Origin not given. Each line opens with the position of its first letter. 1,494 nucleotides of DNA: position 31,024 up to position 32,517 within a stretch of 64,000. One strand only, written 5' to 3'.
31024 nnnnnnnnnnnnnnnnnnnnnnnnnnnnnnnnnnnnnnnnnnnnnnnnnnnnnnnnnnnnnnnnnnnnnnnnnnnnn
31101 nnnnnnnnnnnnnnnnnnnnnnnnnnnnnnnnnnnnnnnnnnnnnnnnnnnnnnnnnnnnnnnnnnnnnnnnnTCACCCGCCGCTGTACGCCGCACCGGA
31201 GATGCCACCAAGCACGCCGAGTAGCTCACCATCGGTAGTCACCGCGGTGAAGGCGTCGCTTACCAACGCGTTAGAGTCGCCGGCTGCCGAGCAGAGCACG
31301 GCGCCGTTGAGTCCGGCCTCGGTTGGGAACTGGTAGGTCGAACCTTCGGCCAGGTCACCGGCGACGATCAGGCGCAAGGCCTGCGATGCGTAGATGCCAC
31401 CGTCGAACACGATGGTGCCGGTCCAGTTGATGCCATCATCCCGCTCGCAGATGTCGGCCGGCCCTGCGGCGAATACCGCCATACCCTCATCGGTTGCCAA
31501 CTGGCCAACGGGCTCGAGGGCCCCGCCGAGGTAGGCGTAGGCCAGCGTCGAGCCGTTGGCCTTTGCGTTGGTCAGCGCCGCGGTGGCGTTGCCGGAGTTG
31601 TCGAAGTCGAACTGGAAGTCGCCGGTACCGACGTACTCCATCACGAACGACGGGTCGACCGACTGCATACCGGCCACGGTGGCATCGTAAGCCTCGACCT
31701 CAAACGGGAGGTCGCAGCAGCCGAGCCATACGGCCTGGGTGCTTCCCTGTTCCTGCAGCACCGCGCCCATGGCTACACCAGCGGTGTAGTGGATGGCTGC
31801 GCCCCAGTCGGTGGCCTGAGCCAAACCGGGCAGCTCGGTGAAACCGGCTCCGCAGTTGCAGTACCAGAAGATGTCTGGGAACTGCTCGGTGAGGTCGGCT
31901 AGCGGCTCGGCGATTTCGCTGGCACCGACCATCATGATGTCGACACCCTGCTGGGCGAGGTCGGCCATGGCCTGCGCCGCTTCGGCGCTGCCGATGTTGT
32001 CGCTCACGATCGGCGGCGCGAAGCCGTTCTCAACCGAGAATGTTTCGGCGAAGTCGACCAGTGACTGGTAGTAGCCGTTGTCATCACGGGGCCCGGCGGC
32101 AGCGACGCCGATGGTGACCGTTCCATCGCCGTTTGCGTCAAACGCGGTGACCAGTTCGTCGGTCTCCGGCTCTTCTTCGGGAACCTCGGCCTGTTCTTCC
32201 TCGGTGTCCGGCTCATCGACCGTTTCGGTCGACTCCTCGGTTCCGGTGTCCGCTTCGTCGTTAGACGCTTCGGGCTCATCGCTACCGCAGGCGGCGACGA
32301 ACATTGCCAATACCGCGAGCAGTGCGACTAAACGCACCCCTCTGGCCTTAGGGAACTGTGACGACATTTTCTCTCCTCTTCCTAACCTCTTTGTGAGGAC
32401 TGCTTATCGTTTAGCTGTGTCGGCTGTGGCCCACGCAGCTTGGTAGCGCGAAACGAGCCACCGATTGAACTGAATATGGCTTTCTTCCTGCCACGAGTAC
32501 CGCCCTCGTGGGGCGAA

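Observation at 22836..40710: About 18 kb, 15-gene single-strand operon mixing aromatic-oxygenase, ATP-dependent hydantoinase-type, CoA-ligase, deaminase, methyltransferase and BMP-importer functions, matching no pathway I recognise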

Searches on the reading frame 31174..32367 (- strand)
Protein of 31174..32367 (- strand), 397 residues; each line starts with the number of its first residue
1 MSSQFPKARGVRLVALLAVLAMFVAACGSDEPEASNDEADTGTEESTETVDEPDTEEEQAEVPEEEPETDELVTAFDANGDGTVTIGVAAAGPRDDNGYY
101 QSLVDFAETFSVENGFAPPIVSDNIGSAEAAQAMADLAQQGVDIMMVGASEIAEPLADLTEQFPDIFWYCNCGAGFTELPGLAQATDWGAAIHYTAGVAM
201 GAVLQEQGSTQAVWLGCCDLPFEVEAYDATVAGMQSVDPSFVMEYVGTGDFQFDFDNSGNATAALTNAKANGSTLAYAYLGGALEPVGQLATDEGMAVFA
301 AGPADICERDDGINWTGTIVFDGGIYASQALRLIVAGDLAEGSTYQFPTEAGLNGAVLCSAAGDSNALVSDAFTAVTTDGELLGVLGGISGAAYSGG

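Call 3: search_protein_families(library=pfam, proteins=[window:31174-32367:-])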
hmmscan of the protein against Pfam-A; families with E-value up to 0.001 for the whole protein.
window:31174-32367:- (397 aa): 0 families

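Call 5: search_protein_families(library=ncbifam, proteins=[window:31174-32367:-], max_evalue=0.01)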
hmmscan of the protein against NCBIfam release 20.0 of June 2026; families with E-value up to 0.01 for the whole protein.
window:31174-32367:- (397 aa): 3 families
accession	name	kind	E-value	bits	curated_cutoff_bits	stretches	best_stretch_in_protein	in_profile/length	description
NF053527.1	lipo_Cory_WKLS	subfamily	4.4e-05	23.5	105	1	14-79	3-64/166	WKL family lipoprotein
NF050142.1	PG1828_fam_lipo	equivalog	0.0052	17.5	50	1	13-57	4-49/59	PG1828 family lipoprotein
NF041057.1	Rcas_1661_fam_Se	equivalog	0.0079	15.8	190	0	17-99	2-81/247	Rcas_1661 family thioredoxin-like (seleno)lipoprotein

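Call 8: search_protein_families(library=pfam, proteins=[window:31174-32367:-], max_evalue=10)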
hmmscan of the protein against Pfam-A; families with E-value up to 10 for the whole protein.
window:31174-32367:- (397 aa): 3 families
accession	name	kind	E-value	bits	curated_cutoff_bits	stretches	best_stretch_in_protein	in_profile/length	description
PF02608.20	Bmp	-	0.023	14.1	24.1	1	84-167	2-86/301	ABC transporter substrate-binding protein PnrA-like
PF00036.39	EF-hand_1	-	0.18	11.9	25.4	1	69-86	2-19/29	EF hand domain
PF16339.10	DUF4969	-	0.26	12.1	31.4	1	7-57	2-53/79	Domain of unknown function (DUF4969)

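Call 9: find_encoding_contigs(protein=window:31174-32367:-, flank=10000, max_places=6)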
Protein window:31174-32367:- (397 aa): no gene with exactly this product is on record in the collection.

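Call 10: search_solved_structures(query=window:31174-32367:-, max_evalue=1)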
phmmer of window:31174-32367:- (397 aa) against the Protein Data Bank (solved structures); distinct sequences matched with E-value up to 1: 4.
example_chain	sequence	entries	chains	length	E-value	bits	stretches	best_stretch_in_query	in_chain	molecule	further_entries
4p98_A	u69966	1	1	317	0.00015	24.3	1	78-268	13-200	Extracellular solute-binding protein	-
6nu2_AV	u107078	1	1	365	0.36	13.2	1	14-63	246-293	28S ribosomal protein S27, mitochondrial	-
9ojm_V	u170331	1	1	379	0.39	13.1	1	14-63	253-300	Small ribosomal subunit protein mS27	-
3j9m_AV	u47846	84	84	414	0.44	12.9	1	14-63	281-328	mS27 | 28S ribosomal protein S27, mitochondrial | Small ribosomal subunit protein mS27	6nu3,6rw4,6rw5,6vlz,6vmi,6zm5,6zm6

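Call 11: find_homologous_proteins(query=window:31174-32367:-)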
Query window:31174-32367:- (397 aa): 885 proteins with E <= 0.001 among 8000 candidates; the best 120 are listed.
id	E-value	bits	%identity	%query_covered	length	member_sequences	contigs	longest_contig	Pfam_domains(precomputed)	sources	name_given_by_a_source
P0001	1.9e-255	865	100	100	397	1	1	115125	-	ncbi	ncbi:MAG: hypothetical protein ACRBK7_09240 [Acidimicrobiales bacterium]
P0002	6.3e-192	656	52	81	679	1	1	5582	PF02608.21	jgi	jgi:basic membrane lipoprotein Med (substrate-binding protein (PBP1-ABC) superfamily)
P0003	1.1e-187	642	76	97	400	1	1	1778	-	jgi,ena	-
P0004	1.1e-186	639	76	97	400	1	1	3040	-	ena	-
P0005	6.1e-186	636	77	97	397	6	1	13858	PF02608.21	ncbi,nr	ncbi:MAG: hypothetical protein IZT58_05255 [Actinobacteria bacterium]|nr:hypothetical protein [Actin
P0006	3.7e-185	634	75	97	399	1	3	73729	-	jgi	jgi:basic membrane lipoprotein Med (substrate-binding protein (PBP1-ABC) superfamily)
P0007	6.6e-182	623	73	98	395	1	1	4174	-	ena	-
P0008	9.2e-182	623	74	97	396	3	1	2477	PF02608.21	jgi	jgi:basic membrane lipoprotein Med (substrate-binding protein (PBP1-ABC) superfamily)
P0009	1.1e-181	622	74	98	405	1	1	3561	PF02608.21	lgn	-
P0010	4.8e-180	617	82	83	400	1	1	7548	-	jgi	jgi:hypothetical protein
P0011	2.4e-179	615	73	97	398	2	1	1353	-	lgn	-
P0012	4.7e-179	614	77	89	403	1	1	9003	PF02608.21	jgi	jgi:basic membrane lipoprotein Med (substrate-binding protein (PBP1-ABC) superfamily)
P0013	1.0e-178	613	78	92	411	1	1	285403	-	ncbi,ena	-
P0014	2.4e-178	611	72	98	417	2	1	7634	PF04886.17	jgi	jgi:basic membrane lipoprotein Med (substrate-binding protein (PBP1-ABC) superfamily)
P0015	3.0e-178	611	82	83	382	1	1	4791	PF02608.21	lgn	-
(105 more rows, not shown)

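Call 12: find_related_loci(query=window:31174-32367:-, collection=genome_contigs, flank=10000)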
Query window:31174-32367:- (397 aa) in genome_contigs; peptide patterns used: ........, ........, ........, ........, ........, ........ (x = any residue, [..] = any of these).
367 stretches matched a pattern; 275 encode a relative of the query (tblastn E <= 1e-3); the best 80 are kept; 80 distinct loci.
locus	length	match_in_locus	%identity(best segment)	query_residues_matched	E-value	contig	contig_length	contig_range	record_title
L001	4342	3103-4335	72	1-397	0e+0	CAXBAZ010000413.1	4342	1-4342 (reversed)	MAG TPA_asm: uncultured Acidimicrobiaceae bacterium isolate ERR599351_metabat2_32 genome assembly, contig: ERZ2772591.88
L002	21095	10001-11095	78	31-397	0e+0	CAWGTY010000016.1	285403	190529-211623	MAG: uncultured Acidimicrobiaceae bacterium isolate MFD09779.bin.1.277 genome assembly, contig: contig_92124, whole geno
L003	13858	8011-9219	75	6-397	2e-180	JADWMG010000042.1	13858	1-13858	MAG: Actinomycetota bacterium isolate Sva-07 scaffold_1164, whole genome shotgun sequence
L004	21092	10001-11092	75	30-397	2e-178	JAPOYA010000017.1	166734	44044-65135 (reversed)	MAG: Acidimicrobiaceae bacterium isolate COS4_bin_1 NODE_81_length_166734_cov_24.9883, whole genome shotgun sequence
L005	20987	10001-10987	81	69-397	3e-178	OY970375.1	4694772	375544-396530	MAG: Ilumatobacteraceae bacterium isolate MFD04651.bin.1.23 genome assembly, chromosome: 1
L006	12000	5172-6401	69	9-396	3e-178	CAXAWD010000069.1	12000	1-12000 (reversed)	MAG TPA_asm: uncultured Acidimicrobiaceae bacterium isolate ERR2752157_concoct_11 genome assembly, contig: ERZ2772491.36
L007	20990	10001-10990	80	68-397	3e-175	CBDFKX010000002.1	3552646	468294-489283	MAG: Candidatus Aldehydirespiratoraceae bacterium isolate 8d6ab3e8-b734-4a82-969c-709287334e5d genome assembly, contig:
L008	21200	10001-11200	72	9-397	3e-175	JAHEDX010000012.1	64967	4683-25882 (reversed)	MAG: Acidimicrobiaceae bacterium isolate Ww244 NODE_332_length_64967_cov_5.735111, whole genome shotgun sequence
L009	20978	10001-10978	80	72-397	2e-174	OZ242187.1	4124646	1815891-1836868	MAG: Candidatus Aldehydirespiratoraceae bacterium isolate 61e8bfbb-40aa-4858-aaa5-c73b4985a48d genome assembly, chromoso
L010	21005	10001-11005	79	64-397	1e-174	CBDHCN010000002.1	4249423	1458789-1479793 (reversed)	MAG: Candidatus Aldehydirespiratoraceae bacterium isolate 1823f4bd-ece8-44b4-8147-d2e02a723a8b genome assembly, contig:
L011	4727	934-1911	80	72-397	2e-178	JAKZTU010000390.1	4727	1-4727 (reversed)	MAG: Acidimicrobiales bacterium isolate Langseth_MAG_00067 Langseth_MAG_00067_000000000390, whole genome shotgun sequenc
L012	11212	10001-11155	73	9-396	3e-173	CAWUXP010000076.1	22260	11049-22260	MAG: uncultured Ilumatobacter sp. isolate HER22_SIP_1000_bin_42_1 genome assembly, contig: HER22_SP_1000_bin_42-read_386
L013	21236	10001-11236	68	9-396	5e-172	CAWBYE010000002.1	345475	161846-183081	MAG: uncultured Acidimicrobiaceae bacterium isolate MFD09779.bin.1.96 genome assembly, contig: contig_13597, whole genom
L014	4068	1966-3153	72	7-396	1e-177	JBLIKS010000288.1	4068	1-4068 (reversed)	MAG: Candidatus Azotimanducaceae bacterium isolate 3300054694_61 Ga0535664_0046215, whole genome shotgun sequence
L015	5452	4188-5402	69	9-396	8e-173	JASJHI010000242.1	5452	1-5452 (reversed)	MAG: Acidimicrobiia bacterium isolate ArS5.bin.17 ArvSed_k141_325832, whole genome shotgun sequence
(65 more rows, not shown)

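Call 46: search_dna_similar(query=window:31174-32367:-, collection=plasmids, mode=protein, max_rows=15, max_evalue=0.001)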
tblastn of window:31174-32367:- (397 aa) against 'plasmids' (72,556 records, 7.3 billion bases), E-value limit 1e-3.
Records with a match: 3; places in all: 3; records where one place covers at least 80% of the query: 0.
Best place of each record, by identity: <60% 3.
By first word of the organism name: Embleya 2; Streptomyces 1.
By predicted mobility (MOB-suite, as given by PLSDB): mobilizable 2; non-mobilizable 1.
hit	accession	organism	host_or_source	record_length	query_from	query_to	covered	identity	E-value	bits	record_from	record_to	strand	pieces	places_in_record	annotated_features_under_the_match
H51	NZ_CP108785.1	Embleya sp. NBC_00888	-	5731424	77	365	73%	34.0%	1e-26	119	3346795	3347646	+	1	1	none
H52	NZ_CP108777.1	Embleya sp. NBC_00896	-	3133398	77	370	74%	32.5%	2e-25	115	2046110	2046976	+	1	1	none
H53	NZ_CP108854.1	Streptomyces sp. NBC_00841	-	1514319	77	344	68%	30.5%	8e-16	87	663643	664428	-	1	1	record has no annotation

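Call 70: predict_structure(alignment_id=A1)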
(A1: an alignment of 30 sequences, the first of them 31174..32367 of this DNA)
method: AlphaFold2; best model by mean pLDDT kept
length: 397 residues; sequences in the alignment: 30
mean_pLDDT: 82.8   pTM: 0.78
mean pLDDT of the five models: 82.8, 81.7, 80.9, 79.0, 78.9
residues with pLDDT >= 90: 193; 70-90: 126; 50-70: 43; < 50: 35
segments of 3 or more residues with pLDDT < 50: 1-8, 26-39, 41-51
pLDDT, mean of each block of 10 residues (from residue 1): 44 56 49 39 41 53 69 88 93 71 90 93 87 95 90 90 94 80 87 97 97 91 93 98 91 73 91 92 84 94 90 94 86 84 89 91 92 96 95 80
secondary structure, 60 per line:
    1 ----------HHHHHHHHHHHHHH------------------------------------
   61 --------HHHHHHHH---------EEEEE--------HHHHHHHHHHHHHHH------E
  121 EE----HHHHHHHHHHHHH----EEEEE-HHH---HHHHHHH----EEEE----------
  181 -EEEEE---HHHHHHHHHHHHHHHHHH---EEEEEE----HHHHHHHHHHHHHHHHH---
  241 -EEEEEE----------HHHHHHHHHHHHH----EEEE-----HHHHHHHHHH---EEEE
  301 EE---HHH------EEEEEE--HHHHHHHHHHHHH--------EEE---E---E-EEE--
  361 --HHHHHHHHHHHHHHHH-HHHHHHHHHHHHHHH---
elements in order: H11-24 H69-76 E86-90 H99-113 E120-122 H127-139 E144-148 H156-162 E167-170 E182-186 H190-207 E211-216 H221-237 E242-247 H258-270 E275-278 H284-293 E297-302 E315-320 H323-335 E344-346 E356-358 H363-378 H380-394

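Call 72: fold_search(model_id=the predicted structure, library=pdb)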
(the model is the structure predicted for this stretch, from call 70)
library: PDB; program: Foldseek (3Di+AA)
matches with E <= 10: 1843; with E <= 0.001: 578
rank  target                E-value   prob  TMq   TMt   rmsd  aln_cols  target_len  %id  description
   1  6y9u_A                1.0e-15  1.00  0.63  0.74   3.7       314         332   16  Crystal structure of PnrA from S. pneumoniae in complex with adenosine (released 2021-02-10)
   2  6y9u_B                2.9e-15  1.00  0.63  0.75   3.6       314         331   16  Crystal structure of PnrA from S. pneumoniae in complex with adenosine (released 2021-02-10)
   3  6y9u_D                2.9e-15  1.00  0.62  0.73   4.4       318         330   15  Crystal structure of PnrA from S. pneumoniae in complex with adenosine (released 2021-02-10)
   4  6yab_AAA              3.5e-15  1.00  0.63  0.74   3.7       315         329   16  Crystal structure of PnrA from S. pneumoniae in complex with uridine (released 2021-02-10)
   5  6yag_C                4.1e-15  1.00  0.61  0.72   3.4       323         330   15  Crystal structure of PnrA from S. pneumoniae in complex with thymidine (released 2021-02-10)
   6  2fqw                  6.7e-15  1.00  0.64  0.80   3.1       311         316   16  PnrA from Treponema pallidum as purified from E. coli (bound to inosine) (released 2006-02-14)
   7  6pi5_D                1.0e-14  1.00  0.60  0.71   3.5       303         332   16  The evolving story of AtzT, a periplasmic binding protein (released 2019-11-13)
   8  6yag_D                1.1e-14  1.00  0.62  0.73   3.8       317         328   16  Crystal structure of PnrA from S. pneumoniae in complex with thymidine (released 2021-02-10)
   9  6yab_DDD              1.5e-14  1.00  0.62  0.73   3.5       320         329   16  Crystal structure of PnrA from S. pneumoniae in complex with uridine (released 2021-02-10)
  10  6pi5_A                1.5e-14  1.00  0.60  0.70   3.6       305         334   15  The evolving story of AtzT, a periplasmic binding protein (released 2019-11-13)
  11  6pii_A                1.5e-14  1.00  0.59  0.68   3.9       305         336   15  The evolving story of AtzT, a periplasmic binding protein (released 2019-11-13)
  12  6pi6_A                2.0e-14  1.00  0.60  0.70   3.6       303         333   16  The evolving story of AtzT, a periplasmic binding protein (released 2019-11-13)
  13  3s99                  2.1e-14  1.00  0.60  0.71   3.5       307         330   16  Crystal structure of a basic membrane lipoprotein from brucella melitensis, iodide soak (released 2011-06-22)
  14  4iil                  2.4e-14  1.00  0.61  0.76   3.8       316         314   16  Crystal Structure of RfuA (TP0298) of T. pallidum Bound to Riboflavin (released 2013-02-27)
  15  7x0r_A                2.7e-14  1.00  0.62  0.77   3.2       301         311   15  Crystal structure of substrate binding protein Lbp complexed wtih guanosine from Clostridium thermocellum (released 2022-09-14)
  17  4p98                  5.0e-14  1.00  0.60  0.77   3.8       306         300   18  ABC transporter system solute-bindng protein from Conexibacter woesei DSM 14684 (released 2014-04-16)
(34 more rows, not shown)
